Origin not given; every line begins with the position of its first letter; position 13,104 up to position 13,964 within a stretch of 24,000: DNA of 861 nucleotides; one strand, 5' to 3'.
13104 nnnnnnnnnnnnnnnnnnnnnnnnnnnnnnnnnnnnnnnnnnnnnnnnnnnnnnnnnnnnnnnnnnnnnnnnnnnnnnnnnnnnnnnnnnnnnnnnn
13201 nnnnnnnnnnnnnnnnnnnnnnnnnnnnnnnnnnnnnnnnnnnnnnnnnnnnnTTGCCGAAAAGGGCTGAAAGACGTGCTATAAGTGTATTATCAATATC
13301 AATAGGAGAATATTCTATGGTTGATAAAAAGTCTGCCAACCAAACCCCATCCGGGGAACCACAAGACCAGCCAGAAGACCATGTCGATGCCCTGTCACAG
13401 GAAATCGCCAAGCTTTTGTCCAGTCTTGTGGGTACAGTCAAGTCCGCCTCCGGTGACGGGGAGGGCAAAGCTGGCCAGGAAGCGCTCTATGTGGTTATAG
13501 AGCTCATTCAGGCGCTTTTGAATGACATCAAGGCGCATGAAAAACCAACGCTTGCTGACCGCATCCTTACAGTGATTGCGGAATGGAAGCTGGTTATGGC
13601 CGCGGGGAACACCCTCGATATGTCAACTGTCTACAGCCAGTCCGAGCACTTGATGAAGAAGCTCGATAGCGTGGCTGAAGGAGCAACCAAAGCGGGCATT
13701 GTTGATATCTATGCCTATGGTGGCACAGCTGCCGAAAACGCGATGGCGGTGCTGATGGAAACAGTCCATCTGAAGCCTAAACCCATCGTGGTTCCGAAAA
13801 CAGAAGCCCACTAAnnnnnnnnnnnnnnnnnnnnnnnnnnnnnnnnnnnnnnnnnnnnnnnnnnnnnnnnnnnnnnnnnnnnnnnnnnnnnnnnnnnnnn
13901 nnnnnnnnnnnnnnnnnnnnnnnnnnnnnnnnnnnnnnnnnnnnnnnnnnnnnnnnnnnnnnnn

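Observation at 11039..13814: Divergent block of four unrecognisable low-complexity proteins linked to the reb array by the shared promoter motif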

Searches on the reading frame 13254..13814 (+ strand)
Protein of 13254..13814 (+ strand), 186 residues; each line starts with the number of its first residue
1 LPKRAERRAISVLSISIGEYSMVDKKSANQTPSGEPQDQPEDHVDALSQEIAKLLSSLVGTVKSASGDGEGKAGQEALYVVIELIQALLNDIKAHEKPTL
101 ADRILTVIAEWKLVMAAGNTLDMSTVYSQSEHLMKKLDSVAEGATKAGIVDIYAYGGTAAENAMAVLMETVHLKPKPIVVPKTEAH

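Call 3: search_protein_families(library=pfam, proteins=[window:13254-13814:+], max_evalue=1)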
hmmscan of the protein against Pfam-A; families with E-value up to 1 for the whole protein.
window:13254-13814:+ (186 aa): 4 families
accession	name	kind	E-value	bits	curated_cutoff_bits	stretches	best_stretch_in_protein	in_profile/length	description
PF21822.3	Phage_TAC_15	-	0.1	13.5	22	1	47-108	18-79/127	Phage tail assembly chaperone protein, TAC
PF10422.14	LRS4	-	0.16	12.3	24.2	1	21-103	101-171/211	Monopolin complex subunit LRS4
PF15144.11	DUF4576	-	0.18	12.1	27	1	10-58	3-53/88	Domain of unknown function (DUF4576)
PF16925.10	TetR_C_13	-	0.19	12.6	27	1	35-106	33-107/109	Tetracyclin repressor-like, C-terminal domain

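Call 12: search_protein_families(library=ncbifam, proteins=[window:13317-13814:+], max_evalue=0.1)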
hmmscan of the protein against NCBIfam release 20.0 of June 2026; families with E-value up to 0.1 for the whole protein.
window:13317-13814:+ (165 aa): 0 families

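Call 13: search_protein_families(library=phrogs, proteins=[window:13317-13814:+], max_evalue=0.1)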
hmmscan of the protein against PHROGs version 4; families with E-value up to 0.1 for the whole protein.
window:13317-13814:+ (165 aa): 2 families
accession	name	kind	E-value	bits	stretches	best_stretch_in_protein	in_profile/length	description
phrog_26815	-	unknown function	0.059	14.1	0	105-116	3-14/35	-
phrog_28423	-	unknown function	0.074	14.3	1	25-119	16-111/141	-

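Call 15: find_encoding_contigs(protein=window:13317-13814:+, flank=10000, max_places=6)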
Protein window:13317-13814:+ (165 aa): 2 contigs read that carry it; 1 place shown.
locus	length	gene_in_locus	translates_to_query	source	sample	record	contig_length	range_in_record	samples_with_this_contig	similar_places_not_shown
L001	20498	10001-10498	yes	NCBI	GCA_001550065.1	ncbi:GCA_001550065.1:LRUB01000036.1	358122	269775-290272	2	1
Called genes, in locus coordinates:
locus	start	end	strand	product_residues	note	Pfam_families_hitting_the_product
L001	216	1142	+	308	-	PF01022:HTH_5, PF12840:HTH_20, PF01209:Ubie_methyltran, PF13489:Methyltransf_23, PF08241:Methyltransf_11, PF08242:Methyltransf_12, PF13649:Methyltransf_25, PF13847:Methyltransf_31, +2 more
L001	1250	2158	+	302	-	PF02219:MTHFR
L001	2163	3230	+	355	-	PF02574:S-methyl_trans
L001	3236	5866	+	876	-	PF00809:Pterin_bind, PF02607:B12-binding_2, PF02310:B12-binding, PF02965:Met_synt_B12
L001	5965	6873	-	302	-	PF23023:Anti-Pycsar_Apyc1, PF00753:Lactamase_B, PF12706:Lactamase_B_2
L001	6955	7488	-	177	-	PF07310:PAS_5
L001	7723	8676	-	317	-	-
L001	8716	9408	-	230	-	-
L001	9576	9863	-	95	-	-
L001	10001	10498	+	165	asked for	-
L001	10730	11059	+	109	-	PF11747:RebB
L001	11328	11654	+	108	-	PF11747:RebB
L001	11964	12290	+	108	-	PF11747:RebB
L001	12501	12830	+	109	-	PF11747:RebB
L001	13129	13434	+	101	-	PF11747:RebB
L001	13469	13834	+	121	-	PF11747:RebB (weak)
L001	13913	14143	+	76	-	PF11747:RebB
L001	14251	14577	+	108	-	PF11747:RebB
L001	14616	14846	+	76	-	PF11747:RebB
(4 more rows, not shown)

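Call 50: search_protein_representatives(protein=window:13317-13814:+)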
Query: 165 residues. Proteins with E-value up to 0.001 (for the whole library): 4; up to 1e-10: 3; up to 1e-30: 1. The best 4 are listed.
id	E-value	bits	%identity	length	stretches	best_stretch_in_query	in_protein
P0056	1.7e-78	277.9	86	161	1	1-165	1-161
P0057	1.2e-25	106.5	34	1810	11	10-58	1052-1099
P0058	1.5e-14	70.4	44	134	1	57-161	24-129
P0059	1.5e-04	38.0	43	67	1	104-164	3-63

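Call 52: find_encoding_contigs(protein=P0058, flank=10000, max_places=4)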
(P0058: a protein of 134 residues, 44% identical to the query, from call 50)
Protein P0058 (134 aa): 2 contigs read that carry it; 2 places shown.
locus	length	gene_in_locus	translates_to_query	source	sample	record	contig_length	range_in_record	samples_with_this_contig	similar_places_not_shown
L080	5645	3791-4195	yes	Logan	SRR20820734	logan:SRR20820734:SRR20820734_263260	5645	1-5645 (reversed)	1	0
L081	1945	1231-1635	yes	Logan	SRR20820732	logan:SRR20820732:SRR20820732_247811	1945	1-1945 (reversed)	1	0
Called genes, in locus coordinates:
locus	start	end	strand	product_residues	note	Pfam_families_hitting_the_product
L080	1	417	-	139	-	?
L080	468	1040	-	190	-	PF07310:PAS_5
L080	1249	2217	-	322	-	-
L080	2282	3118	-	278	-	-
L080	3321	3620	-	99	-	-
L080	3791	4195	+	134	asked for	-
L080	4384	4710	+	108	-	PF11747:RebB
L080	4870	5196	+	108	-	PF11747:RebB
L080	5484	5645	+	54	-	?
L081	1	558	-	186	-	?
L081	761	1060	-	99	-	-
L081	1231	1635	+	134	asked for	-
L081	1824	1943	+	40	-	?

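Call 54: find_encoding_contigs(protein=P0056, flank=10000, max_places=3)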
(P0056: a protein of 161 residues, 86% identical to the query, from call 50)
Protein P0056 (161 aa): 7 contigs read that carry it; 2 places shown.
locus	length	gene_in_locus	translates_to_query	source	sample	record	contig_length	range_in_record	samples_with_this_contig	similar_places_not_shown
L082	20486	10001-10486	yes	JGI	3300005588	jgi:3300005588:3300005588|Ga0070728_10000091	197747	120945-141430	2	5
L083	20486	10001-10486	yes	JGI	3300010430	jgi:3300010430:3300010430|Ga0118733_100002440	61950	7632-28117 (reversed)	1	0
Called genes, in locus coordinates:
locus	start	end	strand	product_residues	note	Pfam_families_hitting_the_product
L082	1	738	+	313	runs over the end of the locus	PF01022:HTH_5, PF12840:HTH_20, PF13489:Methyltransf_23, PF01209:Ubie_methyltran, PF13847:Methyltransf_31, PF08241:Methyltransf_11, PF08242:Methyltransf_12, PF13649:Methyltransf_25, +2 more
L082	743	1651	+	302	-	PF02219:MTHFR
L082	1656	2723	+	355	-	PF02574:S-methyl_trans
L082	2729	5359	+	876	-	PF00809:Pterin_bind, PF02607:B12-binding_2, PF02310:B12-binding, PF02965:Met_synt_B12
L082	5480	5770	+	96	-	PF13376:OmdA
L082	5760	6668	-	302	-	PF23023:Anti-Pycsar_Apyc1, PF00753:Lactamase_B, PF12706:Lactamase_B_2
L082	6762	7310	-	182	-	PF07310:PAS_5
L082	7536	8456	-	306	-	-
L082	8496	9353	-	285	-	-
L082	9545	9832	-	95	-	-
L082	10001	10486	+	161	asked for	-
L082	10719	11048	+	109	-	PF11747:RebB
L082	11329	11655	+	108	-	PF11747:RebB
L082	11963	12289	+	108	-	PF11747:RebB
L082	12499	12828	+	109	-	PF11747:RebB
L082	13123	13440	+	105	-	PF11747:RebB (weak)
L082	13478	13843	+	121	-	-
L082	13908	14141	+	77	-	PF11747:RebB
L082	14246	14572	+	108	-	PF11747:RebB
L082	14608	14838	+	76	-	PF11747:RebB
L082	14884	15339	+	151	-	-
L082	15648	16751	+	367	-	PF04542:Sigma70_r2, PF08281:Sigma70_r4_2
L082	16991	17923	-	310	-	-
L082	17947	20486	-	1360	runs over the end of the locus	-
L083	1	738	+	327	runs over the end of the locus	PF01022:HTH_5, PF12840:HTH_20, PF13489:Methyltransf_23, PF01209:Ubie_methyltran, PF13847:Methyltransf_31, PF08241:Methyltransf_11, PF08242:Methyltransf_12, PF13649:Methyltransf_25, +2 more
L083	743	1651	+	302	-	PF02219:MTHFR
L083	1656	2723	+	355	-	PF02574:S-methyl_trans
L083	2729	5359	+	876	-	PF00809:Pterin_bind, PF02607:B12-binding_2, PF02310:B12-binding, PF02965:Met_synt_B12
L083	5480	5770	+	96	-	PF13376:OmdA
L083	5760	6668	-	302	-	PF23023:Anti-Pycsar_Apyc1, PF00753:Lactamase_B, PF12706:Lactamase_B_2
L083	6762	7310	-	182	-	PF07310:PAS_5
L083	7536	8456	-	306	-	-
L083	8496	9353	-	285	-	-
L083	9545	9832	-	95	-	-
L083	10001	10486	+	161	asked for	-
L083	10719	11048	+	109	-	PF11747:RebB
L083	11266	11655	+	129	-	PF11747:RebB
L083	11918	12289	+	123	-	PF11747:RebB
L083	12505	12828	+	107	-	PF11747:RebB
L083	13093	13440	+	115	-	PF11747:RebB (weak)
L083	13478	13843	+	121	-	-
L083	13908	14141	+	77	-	PF11747:RebB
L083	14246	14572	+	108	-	PF11747:RebB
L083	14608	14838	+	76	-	PF11747:RebB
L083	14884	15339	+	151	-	-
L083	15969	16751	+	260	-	PF04542:Sigma70_r2, PF08281:Sigma70_r4_2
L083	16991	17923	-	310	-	-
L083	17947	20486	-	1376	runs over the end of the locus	-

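Call 81: predict_structure(alignment_id=A9)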
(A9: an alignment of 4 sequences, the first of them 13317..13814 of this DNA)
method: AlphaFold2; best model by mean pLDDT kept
length: 165 residues; sequences in the alignment: 4
mean_pLDDT: 42.7   pTM: 0.28
mean pLDDT of the five models: 42.7, 41.0, 40.7, 39.9, 38.4
residues with pLDDT >= 90: 0; 70-90: 0; 50-70: 40; < 50: 125
segments of 3 or more residues with pLDDT < 50: 1-24, 41-59, 91-113, 115-165
pLDDT, mean of each block of 10 residues (from residue 1): 35 35 47 51 46 47 53 52 52 43 40 47 36 35 40 31 30
secondary structure, 60 per line:
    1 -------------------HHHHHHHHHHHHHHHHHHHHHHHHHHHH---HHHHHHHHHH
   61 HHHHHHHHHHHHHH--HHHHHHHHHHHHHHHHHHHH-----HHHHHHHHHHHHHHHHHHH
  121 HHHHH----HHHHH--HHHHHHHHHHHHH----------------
elements in order: H20-47 H51-74 H77-96 H102-125 H130-134 H137-149
